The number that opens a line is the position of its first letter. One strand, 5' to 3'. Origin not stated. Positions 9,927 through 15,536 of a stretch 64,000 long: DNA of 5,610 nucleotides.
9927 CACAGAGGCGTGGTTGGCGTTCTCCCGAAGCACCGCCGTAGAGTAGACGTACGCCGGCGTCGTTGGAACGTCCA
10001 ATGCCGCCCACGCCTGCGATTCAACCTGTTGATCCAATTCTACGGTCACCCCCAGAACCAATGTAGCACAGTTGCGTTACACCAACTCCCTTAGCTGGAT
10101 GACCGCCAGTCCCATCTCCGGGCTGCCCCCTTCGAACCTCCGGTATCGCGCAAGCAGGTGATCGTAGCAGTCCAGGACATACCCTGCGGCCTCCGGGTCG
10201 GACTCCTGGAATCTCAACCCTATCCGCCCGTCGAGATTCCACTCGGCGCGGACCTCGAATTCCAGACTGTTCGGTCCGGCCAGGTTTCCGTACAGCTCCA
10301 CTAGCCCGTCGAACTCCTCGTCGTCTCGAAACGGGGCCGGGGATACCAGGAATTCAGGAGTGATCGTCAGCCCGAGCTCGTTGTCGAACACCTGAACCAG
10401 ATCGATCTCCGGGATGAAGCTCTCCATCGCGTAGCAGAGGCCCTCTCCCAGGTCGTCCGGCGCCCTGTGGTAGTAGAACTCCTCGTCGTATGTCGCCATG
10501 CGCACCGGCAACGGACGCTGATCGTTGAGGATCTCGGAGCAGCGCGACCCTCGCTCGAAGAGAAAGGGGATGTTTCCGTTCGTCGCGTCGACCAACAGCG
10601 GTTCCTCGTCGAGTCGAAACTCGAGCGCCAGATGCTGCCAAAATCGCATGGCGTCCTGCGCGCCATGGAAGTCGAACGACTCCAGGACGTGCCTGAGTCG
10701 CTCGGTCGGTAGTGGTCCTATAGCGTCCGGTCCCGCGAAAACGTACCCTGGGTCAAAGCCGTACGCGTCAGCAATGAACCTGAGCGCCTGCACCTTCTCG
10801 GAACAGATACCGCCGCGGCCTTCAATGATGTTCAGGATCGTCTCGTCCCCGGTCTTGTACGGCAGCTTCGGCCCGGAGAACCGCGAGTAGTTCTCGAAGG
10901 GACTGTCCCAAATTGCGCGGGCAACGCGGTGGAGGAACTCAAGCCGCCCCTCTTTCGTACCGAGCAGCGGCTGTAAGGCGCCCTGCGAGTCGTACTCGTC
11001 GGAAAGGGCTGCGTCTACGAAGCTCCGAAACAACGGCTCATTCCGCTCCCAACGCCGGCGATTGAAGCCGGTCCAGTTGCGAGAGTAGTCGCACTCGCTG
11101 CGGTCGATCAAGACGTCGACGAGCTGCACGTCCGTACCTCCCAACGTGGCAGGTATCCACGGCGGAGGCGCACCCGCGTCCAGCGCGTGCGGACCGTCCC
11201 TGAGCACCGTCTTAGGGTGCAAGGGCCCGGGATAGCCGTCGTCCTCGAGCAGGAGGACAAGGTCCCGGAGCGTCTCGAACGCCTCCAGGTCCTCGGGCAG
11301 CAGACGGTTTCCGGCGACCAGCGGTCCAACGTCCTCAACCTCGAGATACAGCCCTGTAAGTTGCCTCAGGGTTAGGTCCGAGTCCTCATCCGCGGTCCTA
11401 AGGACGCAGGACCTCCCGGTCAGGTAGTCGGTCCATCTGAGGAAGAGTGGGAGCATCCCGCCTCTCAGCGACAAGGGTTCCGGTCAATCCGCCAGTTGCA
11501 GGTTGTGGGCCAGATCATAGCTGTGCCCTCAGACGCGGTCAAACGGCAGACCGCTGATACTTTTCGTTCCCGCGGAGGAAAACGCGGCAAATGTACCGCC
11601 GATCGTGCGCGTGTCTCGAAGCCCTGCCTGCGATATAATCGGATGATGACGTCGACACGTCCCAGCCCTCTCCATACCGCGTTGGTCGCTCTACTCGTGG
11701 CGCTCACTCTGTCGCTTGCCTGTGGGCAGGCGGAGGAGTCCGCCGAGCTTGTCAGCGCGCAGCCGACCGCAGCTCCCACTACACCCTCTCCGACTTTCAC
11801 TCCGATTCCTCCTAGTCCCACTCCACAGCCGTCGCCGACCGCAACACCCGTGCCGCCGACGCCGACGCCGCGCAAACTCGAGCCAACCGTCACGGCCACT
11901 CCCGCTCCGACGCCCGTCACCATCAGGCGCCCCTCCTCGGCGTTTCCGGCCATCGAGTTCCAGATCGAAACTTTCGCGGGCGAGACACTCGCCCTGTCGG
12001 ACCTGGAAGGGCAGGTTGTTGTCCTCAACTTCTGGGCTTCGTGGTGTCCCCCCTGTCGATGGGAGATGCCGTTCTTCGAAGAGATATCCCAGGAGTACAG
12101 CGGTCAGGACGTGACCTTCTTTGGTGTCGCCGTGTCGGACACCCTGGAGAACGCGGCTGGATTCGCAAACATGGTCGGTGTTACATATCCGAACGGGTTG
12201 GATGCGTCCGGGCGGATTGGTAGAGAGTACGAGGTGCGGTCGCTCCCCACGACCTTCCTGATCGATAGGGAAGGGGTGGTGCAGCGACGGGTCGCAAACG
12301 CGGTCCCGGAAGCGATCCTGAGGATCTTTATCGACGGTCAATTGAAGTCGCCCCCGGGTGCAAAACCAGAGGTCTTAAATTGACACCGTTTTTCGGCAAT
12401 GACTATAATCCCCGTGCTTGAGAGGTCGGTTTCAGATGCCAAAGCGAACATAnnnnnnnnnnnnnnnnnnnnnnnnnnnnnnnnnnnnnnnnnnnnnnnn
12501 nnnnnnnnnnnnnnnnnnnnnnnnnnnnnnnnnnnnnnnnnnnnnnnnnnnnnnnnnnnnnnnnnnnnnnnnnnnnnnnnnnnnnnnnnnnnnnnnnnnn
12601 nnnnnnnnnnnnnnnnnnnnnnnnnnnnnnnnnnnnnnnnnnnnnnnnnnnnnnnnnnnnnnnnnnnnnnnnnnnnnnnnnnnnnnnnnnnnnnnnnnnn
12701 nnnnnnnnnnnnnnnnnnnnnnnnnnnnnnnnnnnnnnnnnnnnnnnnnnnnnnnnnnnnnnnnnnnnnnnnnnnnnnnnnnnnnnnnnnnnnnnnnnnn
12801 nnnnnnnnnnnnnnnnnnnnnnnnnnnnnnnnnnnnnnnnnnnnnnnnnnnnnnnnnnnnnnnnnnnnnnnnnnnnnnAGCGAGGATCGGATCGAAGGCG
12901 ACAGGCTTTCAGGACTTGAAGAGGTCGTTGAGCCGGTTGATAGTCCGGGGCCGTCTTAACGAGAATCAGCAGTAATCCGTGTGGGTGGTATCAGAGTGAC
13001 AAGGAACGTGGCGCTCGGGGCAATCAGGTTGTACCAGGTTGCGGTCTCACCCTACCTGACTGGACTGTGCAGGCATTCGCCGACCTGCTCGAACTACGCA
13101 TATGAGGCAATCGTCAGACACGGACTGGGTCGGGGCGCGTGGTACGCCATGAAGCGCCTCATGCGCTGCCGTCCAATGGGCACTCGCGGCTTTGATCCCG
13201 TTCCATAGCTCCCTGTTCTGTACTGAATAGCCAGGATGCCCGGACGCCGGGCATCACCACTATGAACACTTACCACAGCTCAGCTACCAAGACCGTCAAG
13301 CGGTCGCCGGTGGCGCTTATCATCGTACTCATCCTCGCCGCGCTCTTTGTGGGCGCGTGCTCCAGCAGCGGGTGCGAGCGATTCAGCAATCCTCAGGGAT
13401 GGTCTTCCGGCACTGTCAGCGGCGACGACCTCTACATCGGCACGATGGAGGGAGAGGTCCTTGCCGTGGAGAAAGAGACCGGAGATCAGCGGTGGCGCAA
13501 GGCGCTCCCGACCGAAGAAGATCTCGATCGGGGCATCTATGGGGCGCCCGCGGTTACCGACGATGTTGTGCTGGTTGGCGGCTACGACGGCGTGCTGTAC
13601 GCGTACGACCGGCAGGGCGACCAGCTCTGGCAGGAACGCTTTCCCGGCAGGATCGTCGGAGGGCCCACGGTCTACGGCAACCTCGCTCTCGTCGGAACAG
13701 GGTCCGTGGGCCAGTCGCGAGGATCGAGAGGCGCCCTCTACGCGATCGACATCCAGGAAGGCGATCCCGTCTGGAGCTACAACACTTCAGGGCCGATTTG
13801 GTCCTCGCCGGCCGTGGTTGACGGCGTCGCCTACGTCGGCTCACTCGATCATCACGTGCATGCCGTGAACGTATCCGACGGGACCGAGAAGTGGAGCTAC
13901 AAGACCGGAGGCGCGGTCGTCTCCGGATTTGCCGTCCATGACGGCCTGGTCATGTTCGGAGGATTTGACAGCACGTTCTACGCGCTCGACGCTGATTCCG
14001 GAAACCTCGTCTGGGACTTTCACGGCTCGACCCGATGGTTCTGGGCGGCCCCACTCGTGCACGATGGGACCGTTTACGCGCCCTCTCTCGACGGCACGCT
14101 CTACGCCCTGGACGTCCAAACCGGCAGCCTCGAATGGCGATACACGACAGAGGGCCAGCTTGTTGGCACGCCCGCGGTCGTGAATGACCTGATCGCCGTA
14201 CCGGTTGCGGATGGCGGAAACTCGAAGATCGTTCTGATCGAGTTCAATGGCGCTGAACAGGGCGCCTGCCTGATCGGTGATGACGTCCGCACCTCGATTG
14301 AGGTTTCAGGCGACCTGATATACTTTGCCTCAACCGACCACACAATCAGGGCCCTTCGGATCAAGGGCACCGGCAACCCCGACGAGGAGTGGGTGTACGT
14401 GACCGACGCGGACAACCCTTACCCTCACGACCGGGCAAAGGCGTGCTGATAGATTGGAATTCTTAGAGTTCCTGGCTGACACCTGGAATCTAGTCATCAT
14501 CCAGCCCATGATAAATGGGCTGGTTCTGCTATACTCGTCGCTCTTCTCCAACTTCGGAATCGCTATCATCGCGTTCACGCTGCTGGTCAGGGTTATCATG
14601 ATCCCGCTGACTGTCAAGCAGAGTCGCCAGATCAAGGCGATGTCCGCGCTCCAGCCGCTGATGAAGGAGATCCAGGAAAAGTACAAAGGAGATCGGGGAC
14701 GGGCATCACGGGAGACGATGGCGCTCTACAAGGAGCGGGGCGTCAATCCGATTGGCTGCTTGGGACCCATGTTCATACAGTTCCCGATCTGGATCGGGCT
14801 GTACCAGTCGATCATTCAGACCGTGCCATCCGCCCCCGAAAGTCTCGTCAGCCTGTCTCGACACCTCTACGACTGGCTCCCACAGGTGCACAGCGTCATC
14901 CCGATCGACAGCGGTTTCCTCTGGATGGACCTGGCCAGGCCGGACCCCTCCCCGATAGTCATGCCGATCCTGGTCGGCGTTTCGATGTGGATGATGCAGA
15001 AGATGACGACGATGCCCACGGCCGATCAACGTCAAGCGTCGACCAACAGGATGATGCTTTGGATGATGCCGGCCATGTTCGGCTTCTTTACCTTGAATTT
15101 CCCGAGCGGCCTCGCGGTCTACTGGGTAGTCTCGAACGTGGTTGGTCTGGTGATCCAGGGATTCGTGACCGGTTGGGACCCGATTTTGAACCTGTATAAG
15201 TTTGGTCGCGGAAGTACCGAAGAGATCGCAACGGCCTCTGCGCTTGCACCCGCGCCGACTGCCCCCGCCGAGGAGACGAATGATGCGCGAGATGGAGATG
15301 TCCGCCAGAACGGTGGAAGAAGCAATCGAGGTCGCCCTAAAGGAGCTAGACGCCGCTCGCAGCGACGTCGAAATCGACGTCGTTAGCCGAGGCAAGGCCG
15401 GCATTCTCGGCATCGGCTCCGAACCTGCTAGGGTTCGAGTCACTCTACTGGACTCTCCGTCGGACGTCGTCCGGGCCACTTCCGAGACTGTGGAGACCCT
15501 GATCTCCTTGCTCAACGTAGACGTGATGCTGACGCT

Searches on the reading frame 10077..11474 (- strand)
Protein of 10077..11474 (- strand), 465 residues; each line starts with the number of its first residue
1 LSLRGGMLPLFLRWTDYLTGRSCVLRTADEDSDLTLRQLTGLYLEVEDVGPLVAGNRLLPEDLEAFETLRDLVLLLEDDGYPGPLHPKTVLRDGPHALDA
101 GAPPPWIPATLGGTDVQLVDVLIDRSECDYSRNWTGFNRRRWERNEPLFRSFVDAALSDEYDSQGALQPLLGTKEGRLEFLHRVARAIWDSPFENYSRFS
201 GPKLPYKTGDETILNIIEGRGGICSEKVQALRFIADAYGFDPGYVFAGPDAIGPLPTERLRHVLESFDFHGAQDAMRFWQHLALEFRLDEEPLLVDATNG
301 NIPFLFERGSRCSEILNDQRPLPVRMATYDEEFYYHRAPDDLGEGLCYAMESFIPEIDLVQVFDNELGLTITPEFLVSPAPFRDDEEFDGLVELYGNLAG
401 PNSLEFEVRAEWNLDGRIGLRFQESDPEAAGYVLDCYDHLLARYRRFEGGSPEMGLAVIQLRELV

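Call 12: search_protein_families(library=pfam, proteins=[window:10077-11474:-], max_evalue=0.01)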
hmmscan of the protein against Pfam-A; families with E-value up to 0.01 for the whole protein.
window:10077-11474:- (465 aa): 0 families

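Call 42: search_protein_families(library=pfam, proteins=[window:10077-11474:-], max_evalue=10)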
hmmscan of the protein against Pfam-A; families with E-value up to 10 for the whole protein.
window:10077-11474:- (465 aa): 0 families

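Call 55: find_homologous_proteins(query=window:10077-11474:-, max_evalue=0.00001)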
Query window:10077-11474:- (465 aa): 684 proteins with E <= 0.00001 among 8000 candidates; the best 120 are listed.
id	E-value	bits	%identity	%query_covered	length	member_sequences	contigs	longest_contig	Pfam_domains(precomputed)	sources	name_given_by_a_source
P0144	0.0e+0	1065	100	99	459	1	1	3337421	-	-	-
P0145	1.6e-188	645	62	98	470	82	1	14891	-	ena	-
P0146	8.7e-187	639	62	98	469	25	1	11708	-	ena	-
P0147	2.2e-184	632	61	98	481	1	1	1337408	-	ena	-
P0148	1.1e-182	626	61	98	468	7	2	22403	-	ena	-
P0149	2.0e-182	625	61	98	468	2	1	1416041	-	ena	-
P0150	6.1e-174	597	58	98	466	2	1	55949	-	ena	-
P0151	1.1e-173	596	57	98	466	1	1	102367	-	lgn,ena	-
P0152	1.1e-172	593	57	98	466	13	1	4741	-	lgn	-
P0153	2.9e-171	588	58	98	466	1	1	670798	-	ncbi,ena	-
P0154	9.2e-170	583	57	99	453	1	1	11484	-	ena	-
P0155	2.2e-169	582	57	98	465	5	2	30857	-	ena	-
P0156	1.2e-168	580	56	98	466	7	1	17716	-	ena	-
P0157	5.2e-168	578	56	98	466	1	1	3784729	-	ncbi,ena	-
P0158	1.2e-167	576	57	98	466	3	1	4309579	-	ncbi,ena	-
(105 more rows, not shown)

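Call 60: search_protein_families(library=padloc, proteins=[window:10077-11474:-], max_evalue=0.01)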
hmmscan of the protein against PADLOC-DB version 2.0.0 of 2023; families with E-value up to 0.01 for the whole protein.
window:10077-11474:- (465 aa): 0 families

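Call 65: predict_structure(alignment_id=A2)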
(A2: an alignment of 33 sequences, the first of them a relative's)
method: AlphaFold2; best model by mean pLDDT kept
length: 459 residues; sequences in the alignment: 33
mean_pLDDT: 89.9   pTM: 0.89
mean pLDDT of the five models: 89.9, 86.9, 86.9, 84.8, 84.5
residues with pLDDT >= 90: 311; 70-90: 120; 50-70: 26; < 50: 2
segments of 3 or more residues with pLDDT < 50: none
pLDDT, mean of each block of 10 residues (from residue 1): 92 91 94 97 94 94 94 95 94 96 92 95 90 95 94 61 86 96 87 65 92 87 96 95 92 92 85 93 94 87 95 90 90 94 78 65 87 94 95 91 96 95 91 87 88 80
secondary structure, 60 per line:
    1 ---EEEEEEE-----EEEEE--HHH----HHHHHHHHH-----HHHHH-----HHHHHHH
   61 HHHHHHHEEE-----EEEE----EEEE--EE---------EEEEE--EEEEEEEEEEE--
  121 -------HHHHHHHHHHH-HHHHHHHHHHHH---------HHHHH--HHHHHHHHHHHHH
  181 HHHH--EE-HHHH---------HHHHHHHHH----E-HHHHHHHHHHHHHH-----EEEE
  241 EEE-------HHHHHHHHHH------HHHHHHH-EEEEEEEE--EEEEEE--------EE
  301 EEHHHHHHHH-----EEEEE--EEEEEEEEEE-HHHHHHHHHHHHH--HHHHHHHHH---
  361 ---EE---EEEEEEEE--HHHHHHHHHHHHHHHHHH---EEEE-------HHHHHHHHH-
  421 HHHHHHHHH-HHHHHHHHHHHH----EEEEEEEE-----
elements in order: E4-10 E16-20 H30-38 H44-48 H54-67 E68-70 E76-79 E84-87 E101-105 E108-118 H128-138 H140-151 H161-165 H168-184 H190-193 H203-211 H218-231 E237-243 H251-260 H267-273 E275-282 E285-290 E299-302 H303-310 E316-320 E323-332 H334-346 H349-357 E369-376 H379-396 E400-403 H411-419 H421-429 H431-442 E447-454

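Call 67: fold_search(model_id=the predicted structure, library=pdb)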
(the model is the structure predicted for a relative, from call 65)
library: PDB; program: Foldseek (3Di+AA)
matches with E <= 10: 596; with E <= 0.001: 15
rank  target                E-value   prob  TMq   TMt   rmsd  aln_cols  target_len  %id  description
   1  2pfr_B                2.7e-05  1.00  0.28  0.42  10.1       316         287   13  Human N-acetyltransferase 2 (released 2007-05-15)
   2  7qi3_A                5.0e-05  1.00  0.28  0.36  10.6       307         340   17  Structure of Fusarium verticillioides NAT1 (FDB2) N-malonyltransferase (released 2022-11-23)
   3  2pfr_A                1.4e-04  1.00  0.30  0.44  10.7       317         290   13  Human N-acetyltransferase 2 (released 2007-05-15)
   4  3lnb                  2.0e-04  1.00  0.26  0.41   6.9       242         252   12  Crystal Structure Analysis of Arylamine N-acetyltransferase C from Bacillus anthracis (released 2011-01-26)
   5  4nv7_A                2.2e-04  1.00  0.25  0.40   5.4       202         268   16  Crystal Structure of Mesorhizobium Loti Arylamine N-acetyltransferase 1 In Complex With CoA (released 2015-01-21)
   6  4dmo_A                2.2e-04  1.00  0.27  0.44   7.0       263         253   12  Crystal structure of the (BACCR)NAT3 arylamine N-acetyltransferase from Bacillus cereus reveals a unique Cys-His-Glu c (released 2013-06-26)
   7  2pqt                  2.5e-04  1.00  0.29  0.42   6.3       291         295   13  Human N-acetyltransferase 1 (released 2007-05-15)
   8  8k51_B                3.3e-04  1.00  0.26  0.40  11.1       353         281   12  Crystal structure of arylamine N-acyltransferase from Streptomyces aureus (released 2024-07-24)
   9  4guz_A                3.5e-04  1.00  0.26  0.39   7.8       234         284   16  Structure of the arylamine N-acetyltransferase from Mycobacterium abscessus (released 2013-10-23)
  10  2ija                  3.5e-04  1.00  0.26  0.38   6.7       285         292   13  Human N-acetyltransferase 1 F125S mutant (released 2006-11-28)
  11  1w4t                  4.7e-04  1.00  0.27  0.41   9.7       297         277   15  X-ray crystallographic structure of Pseudomonas aeruginosa arylamine N-acetyltransferase (released 2005-08-03)
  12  8osv                  7.1e-04  0.99  0.24  0.40   9.3       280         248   14  Structural and functional studies of geldanamycin amide synthase ShGdmF (released 2024-05-01)
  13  2bsz_B                7.9e-04  1.00  0.25  0.39   5.9       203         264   16  Structure of Mesorhizobium loti arylamine N-acetyltransferase 1 (released 2005-05-25)
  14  4nv7_B                8.4e-04  1.00  0.26  0.40   6.1       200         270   17  Crystal Structure of Mesorhizobium Loti Arylamine N-acetyltransferase 1 In Complex With CoA (released 2015-01-21)
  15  8btm                  8.9e-04  0.99  0.24  0.42   9.3       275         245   15  Structural and functional studies of geldanamycin amide synthase ShGdmF (released 2024-06-12)
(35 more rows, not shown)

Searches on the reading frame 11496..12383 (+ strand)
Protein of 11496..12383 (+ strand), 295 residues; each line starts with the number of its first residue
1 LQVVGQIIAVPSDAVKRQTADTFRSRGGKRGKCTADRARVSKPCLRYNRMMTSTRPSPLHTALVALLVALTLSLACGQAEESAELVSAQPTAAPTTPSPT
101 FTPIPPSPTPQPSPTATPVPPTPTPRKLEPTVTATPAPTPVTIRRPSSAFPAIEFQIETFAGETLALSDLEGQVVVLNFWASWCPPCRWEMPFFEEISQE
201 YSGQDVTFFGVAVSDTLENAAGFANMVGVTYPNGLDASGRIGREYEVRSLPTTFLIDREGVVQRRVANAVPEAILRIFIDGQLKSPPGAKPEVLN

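Call 12: search_protein_families(library=pfam, proteins=[window:11496-12383:+], max_evalue=0.01)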
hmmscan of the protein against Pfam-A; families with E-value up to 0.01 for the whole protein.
window:11496-12383:+ (295 aa): 5 families
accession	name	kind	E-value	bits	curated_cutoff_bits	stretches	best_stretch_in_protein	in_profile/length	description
PF00578.27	AhpC-TSA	-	1.5e-24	86.7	26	1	151-264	4-123/124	AhpC/TSA family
PF08534.16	Redoxin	-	6.3e-23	81.6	26.6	1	148-265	4-131/148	Redoxin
PF13905.12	Thioredoxin_8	-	4e-11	43.5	27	1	172-260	1-92/94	Thioredoxin-like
PF00085.26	Thioredoxin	-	8.6e-11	42.2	23.5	1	172-220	18-65/103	Thioredoxin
PF13098.12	Thioredoxin_2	-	2.3e-06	28.3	27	1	171-275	4-100/104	Thioredoxin-like domain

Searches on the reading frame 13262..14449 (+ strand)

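Call 12: search_protein_families(library=pfam, proteins=[window:13262-14449:+], max_evalue=0.01)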
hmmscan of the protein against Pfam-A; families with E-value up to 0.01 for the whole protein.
window:13262-14449:+ (395 aa): 5 families
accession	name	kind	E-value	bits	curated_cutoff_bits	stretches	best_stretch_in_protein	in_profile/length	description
PF13570.13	Beta-prop_ACSF4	-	3e-48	165.4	133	3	190-370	64-246/329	Beta-alanine-activating enzyme, beta-propeller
PF13360.13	PQQ_2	-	3.7e-40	138.5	27.6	3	47-177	27-148/233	Outer membrane protein assembly factor BamB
PF01011.28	PQQ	-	2.1e-15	56.9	26.7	1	261-299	50-88/595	Glucose/ethanol/alcohol dehydrogenase, beta-propeller domain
PF25292.1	Beta-prop_CGLA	-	1.2e-10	41.8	26.8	0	61-124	6-68/316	Lambda-carrageenase beta-propeller domain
PF25293.1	Beta-prop_EMC1_N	-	0.0017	18.5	34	0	70-178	91-198/219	EMC1 N-terminal beta-propeller domain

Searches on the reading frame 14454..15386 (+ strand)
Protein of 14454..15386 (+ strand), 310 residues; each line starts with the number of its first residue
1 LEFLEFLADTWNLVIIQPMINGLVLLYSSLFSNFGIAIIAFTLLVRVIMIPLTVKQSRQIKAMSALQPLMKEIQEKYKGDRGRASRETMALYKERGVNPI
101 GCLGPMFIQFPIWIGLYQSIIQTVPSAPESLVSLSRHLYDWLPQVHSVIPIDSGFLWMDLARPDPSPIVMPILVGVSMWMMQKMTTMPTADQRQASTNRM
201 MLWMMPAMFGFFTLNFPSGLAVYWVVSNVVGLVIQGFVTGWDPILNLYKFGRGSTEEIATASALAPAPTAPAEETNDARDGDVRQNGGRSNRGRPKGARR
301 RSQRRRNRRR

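Call 53: search_protein_families(library=pfam, proteins=[window:14454-15386:+], max_evalue=0.00001)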
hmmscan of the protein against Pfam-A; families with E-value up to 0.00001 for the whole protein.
window:14454-15386:+ (310 aa): 1 family
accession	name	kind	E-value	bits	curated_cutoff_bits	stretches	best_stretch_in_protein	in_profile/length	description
PF02096.25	60KD_IMP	-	7.2e-54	182.6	35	1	34-238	1-161/163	60Kd inner membrane protein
